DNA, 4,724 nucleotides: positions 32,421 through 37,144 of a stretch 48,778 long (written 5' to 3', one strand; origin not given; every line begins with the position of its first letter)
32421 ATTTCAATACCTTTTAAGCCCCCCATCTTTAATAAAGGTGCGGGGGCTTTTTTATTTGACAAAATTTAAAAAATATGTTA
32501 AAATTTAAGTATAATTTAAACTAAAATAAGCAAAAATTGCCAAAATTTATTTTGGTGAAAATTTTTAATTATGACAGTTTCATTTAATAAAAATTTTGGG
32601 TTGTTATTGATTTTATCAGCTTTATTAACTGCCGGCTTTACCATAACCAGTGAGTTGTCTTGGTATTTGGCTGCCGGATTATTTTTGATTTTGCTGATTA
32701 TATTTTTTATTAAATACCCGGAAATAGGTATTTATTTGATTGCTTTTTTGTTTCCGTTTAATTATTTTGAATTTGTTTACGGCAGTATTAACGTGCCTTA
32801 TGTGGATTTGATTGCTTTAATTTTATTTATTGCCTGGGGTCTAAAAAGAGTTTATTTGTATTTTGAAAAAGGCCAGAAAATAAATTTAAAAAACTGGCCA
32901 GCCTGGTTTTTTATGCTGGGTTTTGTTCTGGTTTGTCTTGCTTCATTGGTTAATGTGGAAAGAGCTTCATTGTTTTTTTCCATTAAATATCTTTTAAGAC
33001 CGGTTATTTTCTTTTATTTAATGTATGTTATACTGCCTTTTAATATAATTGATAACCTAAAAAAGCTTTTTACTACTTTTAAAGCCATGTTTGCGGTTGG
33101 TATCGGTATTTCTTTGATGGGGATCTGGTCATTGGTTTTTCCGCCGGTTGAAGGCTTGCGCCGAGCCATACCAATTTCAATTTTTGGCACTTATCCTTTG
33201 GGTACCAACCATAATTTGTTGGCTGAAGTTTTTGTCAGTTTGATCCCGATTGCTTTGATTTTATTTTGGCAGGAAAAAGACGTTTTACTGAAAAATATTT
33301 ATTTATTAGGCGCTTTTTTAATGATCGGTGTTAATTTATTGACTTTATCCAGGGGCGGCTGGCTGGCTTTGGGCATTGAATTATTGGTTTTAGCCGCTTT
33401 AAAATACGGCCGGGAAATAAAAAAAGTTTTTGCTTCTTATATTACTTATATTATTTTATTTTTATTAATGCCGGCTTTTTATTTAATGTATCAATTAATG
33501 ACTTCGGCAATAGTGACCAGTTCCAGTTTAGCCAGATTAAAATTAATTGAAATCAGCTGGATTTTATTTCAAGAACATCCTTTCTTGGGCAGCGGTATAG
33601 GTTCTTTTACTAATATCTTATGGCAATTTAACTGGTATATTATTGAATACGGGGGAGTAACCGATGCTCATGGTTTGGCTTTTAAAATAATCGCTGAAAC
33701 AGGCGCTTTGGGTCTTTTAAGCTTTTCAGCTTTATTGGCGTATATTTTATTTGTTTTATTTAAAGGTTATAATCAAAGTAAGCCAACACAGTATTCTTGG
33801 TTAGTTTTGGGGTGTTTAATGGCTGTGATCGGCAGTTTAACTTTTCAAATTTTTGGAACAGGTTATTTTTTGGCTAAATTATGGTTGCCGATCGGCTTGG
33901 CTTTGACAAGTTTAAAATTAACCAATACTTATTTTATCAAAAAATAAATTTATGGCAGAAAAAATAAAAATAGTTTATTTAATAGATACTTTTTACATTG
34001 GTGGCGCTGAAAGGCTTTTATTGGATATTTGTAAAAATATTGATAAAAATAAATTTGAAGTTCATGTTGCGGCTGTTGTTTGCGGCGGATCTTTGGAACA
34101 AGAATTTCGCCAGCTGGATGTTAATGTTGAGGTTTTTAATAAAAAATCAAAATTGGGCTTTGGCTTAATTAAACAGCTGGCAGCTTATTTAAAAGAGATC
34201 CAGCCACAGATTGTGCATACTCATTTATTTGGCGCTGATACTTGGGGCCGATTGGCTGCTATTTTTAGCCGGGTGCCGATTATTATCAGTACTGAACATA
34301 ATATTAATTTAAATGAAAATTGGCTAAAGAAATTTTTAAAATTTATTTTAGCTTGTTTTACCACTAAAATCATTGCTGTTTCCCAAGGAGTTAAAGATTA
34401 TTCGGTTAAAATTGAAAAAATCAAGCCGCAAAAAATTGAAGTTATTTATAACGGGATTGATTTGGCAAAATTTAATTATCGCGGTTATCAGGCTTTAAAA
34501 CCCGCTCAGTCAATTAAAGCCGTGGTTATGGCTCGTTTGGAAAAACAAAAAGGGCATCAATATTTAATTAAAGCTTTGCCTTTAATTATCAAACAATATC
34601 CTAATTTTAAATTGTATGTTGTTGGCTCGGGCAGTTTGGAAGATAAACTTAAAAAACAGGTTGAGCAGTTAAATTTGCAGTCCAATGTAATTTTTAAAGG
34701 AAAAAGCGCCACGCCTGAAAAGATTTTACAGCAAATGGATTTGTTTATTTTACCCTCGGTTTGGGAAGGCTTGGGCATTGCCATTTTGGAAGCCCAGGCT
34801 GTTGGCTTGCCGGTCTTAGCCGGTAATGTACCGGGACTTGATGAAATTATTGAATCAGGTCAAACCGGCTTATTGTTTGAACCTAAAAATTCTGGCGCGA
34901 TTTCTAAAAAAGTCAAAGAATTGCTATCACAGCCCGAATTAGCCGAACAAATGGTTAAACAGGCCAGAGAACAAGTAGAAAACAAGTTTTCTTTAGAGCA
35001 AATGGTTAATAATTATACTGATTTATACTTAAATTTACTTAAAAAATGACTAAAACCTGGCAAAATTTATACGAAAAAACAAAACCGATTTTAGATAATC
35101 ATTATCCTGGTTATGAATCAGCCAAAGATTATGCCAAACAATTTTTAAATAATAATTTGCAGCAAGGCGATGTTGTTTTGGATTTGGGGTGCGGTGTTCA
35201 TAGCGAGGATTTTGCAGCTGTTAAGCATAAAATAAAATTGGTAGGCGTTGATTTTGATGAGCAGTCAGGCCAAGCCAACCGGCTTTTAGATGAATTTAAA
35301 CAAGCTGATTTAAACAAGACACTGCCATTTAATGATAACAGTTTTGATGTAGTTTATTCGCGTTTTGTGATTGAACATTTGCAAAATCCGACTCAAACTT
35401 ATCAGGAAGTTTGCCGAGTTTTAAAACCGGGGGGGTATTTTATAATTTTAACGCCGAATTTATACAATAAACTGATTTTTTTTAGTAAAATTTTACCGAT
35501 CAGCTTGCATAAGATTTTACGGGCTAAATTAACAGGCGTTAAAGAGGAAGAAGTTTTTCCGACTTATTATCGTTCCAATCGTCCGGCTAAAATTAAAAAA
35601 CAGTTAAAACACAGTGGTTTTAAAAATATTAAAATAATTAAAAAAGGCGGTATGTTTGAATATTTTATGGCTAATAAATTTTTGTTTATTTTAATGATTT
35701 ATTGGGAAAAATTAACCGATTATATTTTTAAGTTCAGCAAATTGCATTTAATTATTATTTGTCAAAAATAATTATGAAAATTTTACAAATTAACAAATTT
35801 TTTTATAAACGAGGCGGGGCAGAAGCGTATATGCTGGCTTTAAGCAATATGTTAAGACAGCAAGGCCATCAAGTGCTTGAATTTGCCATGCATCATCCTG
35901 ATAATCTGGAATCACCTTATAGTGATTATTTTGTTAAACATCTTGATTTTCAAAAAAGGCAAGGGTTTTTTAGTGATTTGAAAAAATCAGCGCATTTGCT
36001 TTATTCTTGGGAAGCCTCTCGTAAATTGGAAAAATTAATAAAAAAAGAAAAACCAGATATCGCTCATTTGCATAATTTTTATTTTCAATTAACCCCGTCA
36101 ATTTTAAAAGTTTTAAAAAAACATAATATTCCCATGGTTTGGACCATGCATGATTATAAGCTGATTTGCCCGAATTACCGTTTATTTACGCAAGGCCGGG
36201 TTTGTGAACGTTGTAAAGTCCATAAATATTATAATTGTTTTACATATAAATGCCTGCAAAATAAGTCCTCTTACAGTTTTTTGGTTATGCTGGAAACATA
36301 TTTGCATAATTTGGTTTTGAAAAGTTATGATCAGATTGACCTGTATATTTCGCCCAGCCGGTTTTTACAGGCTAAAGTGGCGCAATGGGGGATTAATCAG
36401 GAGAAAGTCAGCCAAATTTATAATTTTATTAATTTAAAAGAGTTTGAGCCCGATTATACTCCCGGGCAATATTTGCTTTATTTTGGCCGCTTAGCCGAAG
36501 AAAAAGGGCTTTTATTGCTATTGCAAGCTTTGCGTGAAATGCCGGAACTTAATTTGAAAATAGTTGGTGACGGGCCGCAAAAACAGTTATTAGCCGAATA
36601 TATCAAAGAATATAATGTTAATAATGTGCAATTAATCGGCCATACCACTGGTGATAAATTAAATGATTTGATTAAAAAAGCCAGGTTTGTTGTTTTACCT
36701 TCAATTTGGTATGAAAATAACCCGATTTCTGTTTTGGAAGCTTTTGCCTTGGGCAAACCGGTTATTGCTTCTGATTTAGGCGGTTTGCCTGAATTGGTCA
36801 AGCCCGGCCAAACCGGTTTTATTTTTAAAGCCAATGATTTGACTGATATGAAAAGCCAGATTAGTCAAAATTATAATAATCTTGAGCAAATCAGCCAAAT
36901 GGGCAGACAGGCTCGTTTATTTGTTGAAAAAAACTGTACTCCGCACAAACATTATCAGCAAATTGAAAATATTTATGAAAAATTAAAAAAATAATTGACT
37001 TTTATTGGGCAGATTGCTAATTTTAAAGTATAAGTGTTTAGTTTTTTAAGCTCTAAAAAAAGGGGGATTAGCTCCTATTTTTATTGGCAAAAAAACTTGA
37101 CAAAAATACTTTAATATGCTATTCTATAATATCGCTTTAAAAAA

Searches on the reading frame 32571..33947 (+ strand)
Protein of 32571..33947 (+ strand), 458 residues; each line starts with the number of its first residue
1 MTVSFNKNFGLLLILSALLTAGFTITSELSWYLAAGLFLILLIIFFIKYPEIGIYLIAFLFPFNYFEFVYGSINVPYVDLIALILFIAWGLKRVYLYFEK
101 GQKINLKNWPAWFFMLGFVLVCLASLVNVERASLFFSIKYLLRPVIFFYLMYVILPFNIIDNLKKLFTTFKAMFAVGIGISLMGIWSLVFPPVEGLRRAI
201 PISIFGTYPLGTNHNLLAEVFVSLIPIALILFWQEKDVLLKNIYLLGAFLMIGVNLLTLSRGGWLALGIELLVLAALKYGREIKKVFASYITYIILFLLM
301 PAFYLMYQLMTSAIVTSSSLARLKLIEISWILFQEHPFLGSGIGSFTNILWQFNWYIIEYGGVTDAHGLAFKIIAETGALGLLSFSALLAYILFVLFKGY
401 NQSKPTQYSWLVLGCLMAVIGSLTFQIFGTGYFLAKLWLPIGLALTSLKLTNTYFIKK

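Call 10: search_protein_families(library=pfam, proteins=[window:32571-33947:+], max_evalue=0.01)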
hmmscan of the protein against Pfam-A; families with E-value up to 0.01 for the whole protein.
window:32571-33947:+ (458 aa): 1 family
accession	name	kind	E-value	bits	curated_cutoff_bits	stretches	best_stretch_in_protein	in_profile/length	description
PF04932.20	Wzy_C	-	8.6e-14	52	31.7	1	247-385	2-148/149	O-Antigen ligase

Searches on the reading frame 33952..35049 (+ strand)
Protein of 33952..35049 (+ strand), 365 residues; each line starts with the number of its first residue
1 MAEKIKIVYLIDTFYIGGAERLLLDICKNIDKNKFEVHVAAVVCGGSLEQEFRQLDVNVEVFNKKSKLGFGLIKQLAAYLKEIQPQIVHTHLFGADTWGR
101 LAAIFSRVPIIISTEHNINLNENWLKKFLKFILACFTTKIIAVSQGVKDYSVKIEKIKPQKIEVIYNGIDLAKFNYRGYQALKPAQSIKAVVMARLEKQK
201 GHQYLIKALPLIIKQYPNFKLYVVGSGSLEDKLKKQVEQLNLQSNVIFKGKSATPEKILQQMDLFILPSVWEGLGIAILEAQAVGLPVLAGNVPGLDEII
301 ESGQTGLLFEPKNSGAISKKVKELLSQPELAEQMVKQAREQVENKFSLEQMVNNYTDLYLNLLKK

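Call 34: search_protein_families(library=pfam, proteins=[window:33952-35049:+], max_evalue=0.001)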
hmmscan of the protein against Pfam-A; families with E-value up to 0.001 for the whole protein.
window:33952-35049:+ (365 aa): 7 families
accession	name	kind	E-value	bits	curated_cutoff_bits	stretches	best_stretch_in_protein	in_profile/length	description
PF00534.26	Glycos_transf_1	-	5.9e-46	156.6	26.4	1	183-340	11-171/172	Glycosyl transferases group 1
PF13692.12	Glyco_trans_1_4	-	5.9e-37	127.5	27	1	190-326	4-141/142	Glycosyl transferases group 1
PF13439.12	Glyco_transf_4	-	4.2e-27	95.7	28.5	1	16-172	1-169/170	Glycosyltransferase Family 4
PF20706.3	GT4-conflict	-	2.3e-11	43.8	26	1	180-349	190-379/385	Family 4 Glycosyltransferase in conflict systems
PF13477.12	Glyco_trans_4_2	-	3.2e-09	37.5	23.4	1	7-143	2-138/139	Glycosyl transferase 4-like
PF13579.12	Glyco_trans_4_4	-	1.2e-08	35.9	29.7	1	17-168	1-158/158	Glycosyl transferase 4-like domain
PF13524.12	Glyco_trans_1_2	-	4.6e-08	33.6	25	1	278-354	67-141/144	Glycosyl transferase-like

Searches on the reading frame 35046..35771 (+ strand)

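Call 34: search_protein_families(library=pfam, proteins=[window:35046-35771:+], max_evalue=0.001)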
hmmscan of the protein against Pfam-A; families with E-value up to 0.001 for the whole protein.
window:35046-35771:+ (241 aa): 12 families
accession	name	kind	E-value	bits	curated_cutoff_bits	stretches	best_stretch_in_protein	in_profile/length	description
PF08241.18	Methyltransf_11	-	5.1e-20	72.3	21.2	1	45-134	1-95/95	Methyltransferase domain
PF13847.12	Methyltransf_31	-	5.6e-18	65.5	27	1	40-143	3-118/145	Methyltransferase domain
PF13489.12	Methyltransf_23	-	5.3e-16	59.2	27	1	35-195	17-162/164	Methyltransferase domain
PF13649.12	Methyltransf_25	-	1.6e-14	54.8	27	1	44-130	1-97/97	Methyltransferase domain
PF08242.18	Methyltransf_12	-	2e-12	48.1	30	1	45-132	1-98/98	Methyltransferase domain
PF01209.24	Ubie_methyltran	-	4.5e-08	33.2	20.1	1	37-135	44-152/233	ubiE/COQ5 methyltransferase family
PF03141.22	Methyltransf_29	-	5.7e-08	32.2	23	1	39-142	116-225/506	Putative S-adenosyl-L-methionine-dependent methyltransferase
PF02353.26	CMAS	-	4.2e-05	23.4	27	1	36-142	58-172/273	Mycolic acid cyclopropane synthetase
PF20922.3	Anamorsin_N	-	9.6e-05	22.6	27.1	1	93-135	45-88/163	Anamorsin, N-terminal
PF07021.18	MetW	-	0.00014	22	21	1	34-127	7-103/193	Methionine biosynthesis protein MetW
PF05148.21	Methyltransf_8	-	0.0003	21.2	27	1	40-134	72-156/219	Hypothetical methyltransferase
PF06325.19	PrmA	-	0.00065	19.7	22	1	32-134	153-258/296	Ribosomal protein L11 methyltransferase (PrmA)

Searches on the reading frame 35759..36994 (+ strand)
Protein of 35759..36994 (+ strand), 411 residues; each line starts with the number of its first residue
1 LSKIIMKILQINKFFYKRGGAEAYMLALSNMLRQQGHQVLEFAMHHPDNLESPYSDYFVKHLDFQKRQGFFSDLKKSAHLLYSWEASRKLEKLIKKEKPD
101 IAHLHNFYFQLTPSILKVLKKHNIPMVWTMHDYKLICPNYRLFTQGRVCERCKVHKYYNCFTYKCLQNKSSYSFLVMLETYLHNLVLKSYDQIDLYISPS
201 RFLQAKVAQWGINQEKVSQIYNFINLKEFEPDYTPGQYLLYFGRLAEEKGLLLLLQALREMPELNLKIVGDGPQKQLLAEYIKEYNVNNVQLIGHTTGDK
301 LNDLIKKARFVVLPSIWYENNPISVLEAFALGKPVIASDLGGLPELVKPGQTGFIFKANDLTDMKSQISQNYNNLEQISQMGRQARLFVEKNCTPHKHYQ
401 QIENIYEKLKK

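Call 34: search_protein_families(library=pfam, proteins=[window:35759-36994:+], max_evalue=0.001)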
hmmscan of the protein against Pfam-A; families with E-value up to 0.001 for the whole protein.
window:35759-36994:+ (411 aa): 7 families
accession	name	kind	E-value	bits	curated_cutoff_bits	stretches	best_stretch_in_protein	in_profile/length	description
PF00534.26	Glycos_transf_1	-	4.3e-34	118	26.4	1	234-386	13-170/172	Glycosyl transferases group 1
PF13692.12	Glyco_trans_1_4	-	1.9e-29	103.2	27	1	237-372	2-140/142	Glycosyl transferases group 1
PF13439.12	Glyco_transf_4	-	2.4e-23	83.4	28.5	1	19-227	2-169/170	Glycosyltransferase Family 4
PF13579.12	Glyco_trans_4_4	-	2.4e-11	44.7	29.7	1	19-222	1-157/158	Glycosyl transferase 4-like domain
PF13524.12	Glyco_trans_1_2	-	6.1e-11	42.9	25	1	253-403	4-143/144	Glycosyl transferase-like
PF08323.17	Glyco_transf_5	-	0.00017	21.8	22.7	1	53-138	80-175/239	Starch synthase catalytic domain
PF13477.12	Glyco_trans_4_2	-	0.0002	22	23.4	1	21-131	9-107/139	Glycosyl transferase 4-like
